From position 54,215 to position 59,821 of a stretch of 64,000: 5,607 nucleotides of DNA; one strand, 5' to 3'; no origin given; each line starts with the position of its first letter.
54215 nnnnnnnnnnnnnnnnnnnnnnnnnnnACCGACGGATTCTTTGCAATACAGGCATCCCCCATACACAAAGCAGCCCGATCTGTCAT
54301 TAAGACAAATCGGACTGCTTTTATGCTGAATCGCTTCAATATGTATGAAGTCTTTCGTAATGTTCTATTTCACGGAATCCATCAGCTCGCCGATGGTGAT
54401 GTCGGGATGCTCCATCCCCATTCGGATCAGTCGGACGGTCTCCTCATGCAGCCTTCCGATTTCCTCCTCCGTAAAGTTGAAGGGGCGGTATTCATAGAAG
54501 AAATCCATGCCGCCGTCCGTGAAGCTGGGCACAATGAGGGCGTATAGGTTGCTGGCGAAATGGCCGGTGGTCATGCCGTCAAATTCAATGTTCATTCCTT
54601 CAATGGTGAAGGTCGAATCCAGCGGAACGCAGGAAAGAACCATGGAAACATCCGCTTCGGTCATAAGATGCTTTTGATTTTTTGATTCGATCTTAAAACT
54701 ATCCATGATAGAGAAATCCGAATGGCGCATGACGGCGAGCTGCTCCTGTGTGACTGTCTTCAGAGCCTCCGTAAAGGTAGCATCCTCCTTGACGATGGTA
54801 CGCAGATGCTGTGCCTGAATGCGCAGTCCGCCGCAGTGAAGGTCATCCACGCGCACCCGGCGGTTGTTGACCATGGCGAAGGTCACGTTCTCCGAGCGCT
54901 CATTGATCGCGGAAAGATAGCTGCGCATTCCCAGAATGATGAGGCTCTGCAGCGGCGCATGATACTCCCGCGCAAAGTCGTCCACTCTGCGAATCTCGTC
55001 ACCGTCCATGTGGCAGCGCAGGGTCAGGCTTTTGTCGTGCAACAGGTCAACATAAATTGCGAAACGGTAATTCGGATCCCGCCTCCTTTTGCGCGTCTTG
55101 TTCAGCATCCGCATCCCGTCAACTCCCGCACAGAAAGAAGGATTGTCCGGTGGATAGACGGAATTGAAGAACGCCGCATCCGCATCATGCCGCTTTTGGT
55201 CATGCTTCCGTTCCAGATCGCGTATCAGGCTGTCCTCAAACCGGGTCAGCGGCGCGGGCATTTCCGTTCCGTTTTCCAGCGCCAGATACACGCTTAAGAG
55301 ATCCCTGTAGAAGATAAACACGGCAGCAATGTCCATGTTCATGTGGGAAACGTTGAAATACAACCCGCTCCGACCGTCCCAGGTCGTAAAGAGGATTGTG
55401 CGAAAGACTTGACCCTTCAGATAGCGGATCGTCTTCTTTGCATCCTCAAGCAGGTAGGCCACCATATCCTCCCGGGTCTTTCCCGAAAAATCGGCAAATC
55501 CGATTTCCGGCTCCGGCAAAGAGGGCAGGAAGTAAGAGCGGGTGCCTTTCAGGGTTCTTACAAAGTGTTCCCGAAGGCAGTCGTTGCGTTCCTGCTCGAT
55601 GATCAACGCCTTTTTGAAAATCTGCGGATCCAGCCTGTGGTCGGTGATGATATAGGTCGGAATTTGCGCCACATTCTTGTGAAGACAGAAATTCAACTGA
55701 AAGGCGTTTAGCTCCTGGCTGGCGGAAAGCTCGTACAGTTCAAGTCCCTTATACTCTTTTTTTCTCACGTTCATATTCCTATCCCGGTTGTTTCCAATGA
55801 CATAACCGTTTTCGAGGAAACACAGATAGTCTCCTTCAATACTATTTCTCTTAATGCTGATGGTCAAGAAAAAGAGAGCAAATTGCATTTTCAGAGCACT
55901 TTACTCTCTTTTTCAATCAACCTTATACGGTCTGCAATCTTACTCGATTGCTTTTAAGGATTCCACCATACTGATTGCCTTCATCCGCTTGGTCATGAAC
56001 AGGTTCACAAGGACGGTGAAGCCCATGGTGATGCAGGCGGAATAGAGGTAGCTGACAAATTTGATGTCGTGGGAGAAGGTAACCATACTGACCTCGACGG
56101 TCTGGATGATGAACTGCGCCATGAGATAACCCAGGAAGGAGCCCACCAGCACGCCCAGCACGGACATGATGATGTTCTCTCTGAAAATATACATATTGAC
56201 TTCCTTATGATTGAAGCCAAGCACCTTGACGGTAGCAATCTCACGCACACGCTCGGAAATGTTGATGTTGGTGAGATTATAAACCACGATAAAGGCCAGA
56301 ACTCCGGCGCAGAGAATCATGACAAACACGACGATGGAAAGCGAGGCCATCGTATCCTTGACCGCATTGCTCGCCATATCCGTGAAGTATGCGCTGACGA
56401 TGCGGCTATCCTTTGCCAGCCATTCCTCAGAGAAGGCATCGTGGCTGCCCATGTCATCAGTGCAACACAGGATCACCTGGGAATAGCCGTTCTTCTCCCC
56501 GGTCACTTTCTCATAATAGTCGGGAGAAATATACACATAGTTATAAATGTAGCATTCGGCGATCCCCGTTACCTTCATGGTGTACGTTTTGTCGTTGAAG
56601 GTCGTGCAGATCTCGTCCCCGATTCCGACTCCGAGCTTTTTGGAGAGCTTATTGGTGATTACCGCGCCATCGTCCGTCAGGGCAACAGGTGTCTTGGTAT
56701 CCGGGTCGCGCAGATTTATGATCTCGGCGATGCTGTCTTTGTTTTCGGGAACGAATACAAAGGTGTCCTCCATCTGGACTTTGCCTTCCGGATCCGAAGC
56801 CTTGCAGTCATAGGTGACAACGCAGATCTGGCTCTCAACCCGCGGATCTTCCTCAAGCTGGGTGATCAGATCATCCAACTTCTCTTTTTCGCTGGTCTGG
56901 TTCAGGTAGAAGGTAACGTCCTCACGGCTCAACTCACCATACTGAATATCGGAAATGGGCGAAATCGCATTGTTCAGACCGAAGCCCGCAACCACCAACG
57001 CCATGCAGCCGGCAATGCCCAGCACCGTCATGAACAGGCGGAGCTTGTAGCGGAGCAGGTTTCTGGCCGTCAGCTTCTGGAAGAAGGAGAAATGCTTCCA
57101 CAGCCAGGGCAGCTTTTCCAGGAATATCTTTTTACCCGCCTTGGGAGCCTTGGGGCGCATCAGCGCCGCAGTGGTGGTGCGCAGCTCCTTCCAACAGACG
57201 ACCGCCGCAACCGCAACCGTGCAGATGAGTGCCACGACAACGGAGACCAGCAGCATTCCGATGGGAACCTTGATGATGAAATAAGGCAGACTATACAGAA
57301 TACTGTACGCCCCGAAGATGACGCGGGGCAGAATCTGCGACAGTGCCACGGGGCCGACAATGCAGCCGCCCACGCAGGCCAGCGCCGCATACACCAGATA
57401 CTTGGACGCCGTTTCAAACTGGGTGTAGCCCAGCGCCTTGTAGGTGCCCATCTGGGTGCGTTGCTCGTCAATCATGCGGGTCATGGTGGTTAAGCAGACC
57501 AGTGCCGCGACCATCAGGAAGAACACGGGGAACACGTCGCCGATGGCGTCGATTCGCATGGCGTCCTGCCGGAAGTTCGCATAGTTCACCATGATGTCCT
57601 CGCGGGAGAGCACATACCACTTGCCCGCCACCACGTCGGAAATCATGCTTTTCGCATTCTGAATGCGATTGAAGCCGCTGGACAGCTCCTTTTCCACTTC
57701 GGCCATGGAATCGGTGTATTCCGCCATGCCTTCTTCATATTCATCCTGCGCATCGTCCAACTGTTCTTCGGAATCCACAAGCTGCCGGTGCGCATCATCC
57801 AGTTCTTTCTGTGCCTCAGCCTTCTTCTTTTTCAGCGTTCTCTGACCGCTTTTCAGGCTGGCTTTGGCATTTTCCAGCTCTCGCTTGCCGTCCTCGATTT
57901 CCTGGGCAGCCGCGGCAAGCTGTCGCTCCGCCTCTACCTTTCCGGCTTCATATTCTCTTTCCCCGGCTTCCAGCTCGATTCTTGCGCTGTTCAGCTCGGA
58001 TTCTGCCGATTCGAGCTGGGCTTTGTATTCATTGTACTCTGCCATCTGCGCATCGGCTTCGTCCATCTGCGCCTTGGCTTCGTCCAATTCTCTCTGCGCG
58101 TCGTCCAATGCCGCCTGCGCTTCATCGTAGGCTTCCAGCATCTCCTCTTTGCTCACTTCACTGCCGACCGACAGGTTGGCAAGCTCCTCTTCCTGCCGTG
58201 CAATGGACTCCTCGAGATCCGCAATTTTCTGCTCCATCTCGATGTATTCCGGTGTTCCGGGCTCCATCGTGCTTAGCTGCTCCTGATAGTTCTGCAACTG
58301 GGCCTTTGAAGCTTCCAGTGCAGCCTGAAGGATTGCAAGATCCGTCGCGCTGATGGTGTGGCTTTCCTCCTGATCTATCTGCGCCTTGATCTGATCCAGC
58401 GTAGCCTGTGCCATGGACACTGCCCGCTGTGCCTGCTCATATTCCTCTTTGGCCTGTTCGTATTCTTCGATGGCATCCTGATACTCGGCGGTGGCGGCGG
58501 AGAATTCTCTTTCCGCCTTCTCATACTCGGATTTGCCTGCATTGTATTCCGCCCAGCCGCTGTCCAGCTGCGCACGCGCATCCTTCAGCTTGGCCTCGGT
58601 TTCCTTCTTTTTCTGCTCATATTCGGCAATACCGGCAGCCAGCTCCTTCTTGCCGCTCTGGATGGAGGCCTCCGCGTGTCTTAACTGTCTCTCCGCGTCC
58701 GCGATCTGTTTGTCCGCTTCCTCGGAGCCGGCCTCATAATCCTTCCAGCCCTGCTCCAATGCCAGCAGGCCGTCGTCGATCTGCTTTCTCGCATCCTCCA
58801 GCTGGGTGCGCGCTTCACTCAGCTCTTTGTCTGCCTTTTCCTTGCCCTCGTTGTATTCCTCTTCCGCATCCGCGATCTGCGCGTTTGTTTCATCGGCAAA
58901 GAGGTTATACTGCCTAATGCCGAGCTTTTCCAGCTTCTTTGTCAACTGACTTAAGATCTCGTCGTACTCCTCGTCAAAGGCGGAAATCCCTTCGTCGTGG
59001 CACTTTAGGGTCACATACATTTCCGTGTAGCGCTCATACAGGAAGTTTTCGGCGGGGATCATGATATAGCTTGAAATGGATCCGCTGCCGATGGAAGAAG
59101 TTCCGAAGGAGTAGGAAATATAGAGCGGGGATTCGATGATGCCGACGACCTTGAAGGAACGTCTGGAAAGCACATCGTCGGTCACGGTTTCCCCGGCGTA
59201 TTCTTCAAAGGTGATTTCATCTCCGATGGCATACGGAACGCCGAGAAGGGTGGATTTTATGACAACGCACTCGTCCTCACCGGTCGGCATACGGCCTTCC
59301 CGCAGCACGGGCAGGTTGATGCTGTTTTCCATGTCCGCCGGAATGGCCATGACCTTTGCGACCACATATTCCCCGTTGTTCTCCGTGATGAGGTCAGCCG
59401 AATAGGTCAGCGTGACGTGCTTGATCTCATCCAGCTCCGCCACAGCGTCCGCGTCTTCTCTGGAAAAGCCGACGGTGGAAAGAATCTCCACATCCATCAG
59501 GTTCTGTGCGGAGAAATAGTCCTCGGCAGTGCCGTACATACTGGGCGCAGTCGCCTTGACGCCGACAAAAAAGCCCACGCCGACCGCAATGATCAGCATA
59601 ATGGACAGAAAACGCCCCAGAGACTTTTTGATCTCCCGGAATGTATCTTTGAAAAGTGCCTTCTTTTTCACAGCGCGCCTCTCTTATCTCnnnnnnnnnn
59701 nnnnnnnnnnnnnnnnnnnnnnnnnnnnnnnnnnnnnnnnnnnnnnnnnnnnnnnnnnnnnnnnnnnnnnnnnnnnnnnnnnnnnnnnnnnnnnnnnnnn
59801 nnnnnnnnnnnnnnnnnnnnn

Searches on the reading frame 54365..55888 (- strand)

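Call 95: search_protein_families(library=pfam, proteins=[window:54365-55888:-], max_evalue=0.0001)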
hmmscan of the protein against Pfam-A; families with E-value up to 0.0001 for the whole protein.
window:54365-55888:- (507 aa): 1 family
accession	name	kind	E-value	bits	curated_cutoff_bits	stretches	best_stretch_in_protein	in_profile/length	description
PF00668.25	Condensation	-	1.3e-24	87.2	30.6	1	52-501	5-443/456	Condensation domain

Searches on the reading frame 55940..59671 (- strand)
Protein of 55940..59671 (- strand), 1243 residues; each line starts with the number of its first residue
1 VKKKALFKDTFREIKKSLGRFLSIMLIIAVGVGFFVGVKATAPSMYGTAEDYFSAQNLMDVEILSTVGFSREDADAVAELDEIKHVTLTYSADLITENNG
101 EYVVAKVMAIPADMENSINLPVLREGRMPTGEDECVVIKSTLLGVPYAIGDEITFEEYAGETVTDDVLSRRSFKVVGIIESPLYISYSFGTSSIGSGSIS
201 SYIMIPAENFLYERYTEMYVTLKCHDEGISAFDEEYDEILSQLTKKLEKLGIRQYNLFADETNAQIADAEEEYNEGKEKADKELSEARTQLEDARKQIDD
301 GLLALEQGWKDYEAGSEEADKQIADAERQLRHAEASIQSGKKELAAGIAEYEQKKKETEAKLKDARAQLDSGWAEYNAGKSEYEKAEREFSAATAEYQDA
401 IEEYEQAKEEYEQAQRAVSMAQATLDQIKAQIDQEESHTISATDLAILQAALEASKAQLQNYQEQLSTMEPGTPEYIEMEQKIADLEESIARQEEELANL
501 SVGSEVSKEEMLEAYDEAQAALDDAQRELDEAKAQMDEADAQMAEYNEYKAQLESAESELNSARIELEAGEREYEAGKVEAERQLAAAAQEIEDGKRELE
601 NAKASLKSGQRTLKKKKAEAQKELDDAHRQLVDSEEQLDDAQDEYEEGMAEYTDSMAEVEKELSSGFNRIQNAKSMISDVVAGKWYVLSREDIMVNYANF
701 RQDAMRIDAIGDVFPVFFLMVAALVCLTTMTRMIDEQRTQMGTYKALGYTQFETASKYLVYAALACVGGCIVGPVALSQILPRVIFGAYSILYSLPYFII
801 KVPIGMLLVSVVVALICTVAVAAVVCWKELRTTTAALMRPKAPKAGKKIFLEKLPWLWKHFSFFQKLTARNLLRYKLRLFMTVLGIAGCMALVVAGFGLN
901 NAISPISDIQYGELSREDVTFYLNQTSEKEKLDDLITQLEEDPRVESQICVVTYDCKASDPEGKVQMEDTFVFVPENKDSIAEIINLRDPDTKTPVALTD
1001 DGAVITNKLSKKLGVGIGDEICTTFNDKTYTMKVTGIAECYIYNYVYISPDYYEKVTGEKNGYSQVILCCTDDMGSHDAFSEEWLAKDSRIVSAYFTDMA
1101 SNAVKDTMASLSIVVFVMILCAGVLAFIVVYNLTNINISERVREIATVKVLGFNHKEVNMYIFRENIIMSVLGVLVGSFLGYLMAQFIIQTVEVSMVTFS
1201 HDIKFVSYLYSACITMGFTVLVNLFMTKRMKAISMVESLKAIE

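Call 95: search_protein_families(library=pfam, proteins=[window:55940-59671:-], max_evalue=0.0001)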
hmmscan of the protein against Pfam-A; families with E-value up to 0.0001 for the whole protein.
window:55940-59671:- (1243 aa): 2 families
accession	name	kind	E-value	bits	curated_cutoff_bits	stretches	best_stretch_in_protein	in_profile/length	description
PF02687.27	FtsX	-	2.7e-24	85.9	25.5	2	1117-1233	2-118/120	FtsX-like permease C-terminal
PF12704.14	MacB_PCD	-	1.3e-17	65.3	27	1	24-223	4-192/207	MacB-like periplasmic core domain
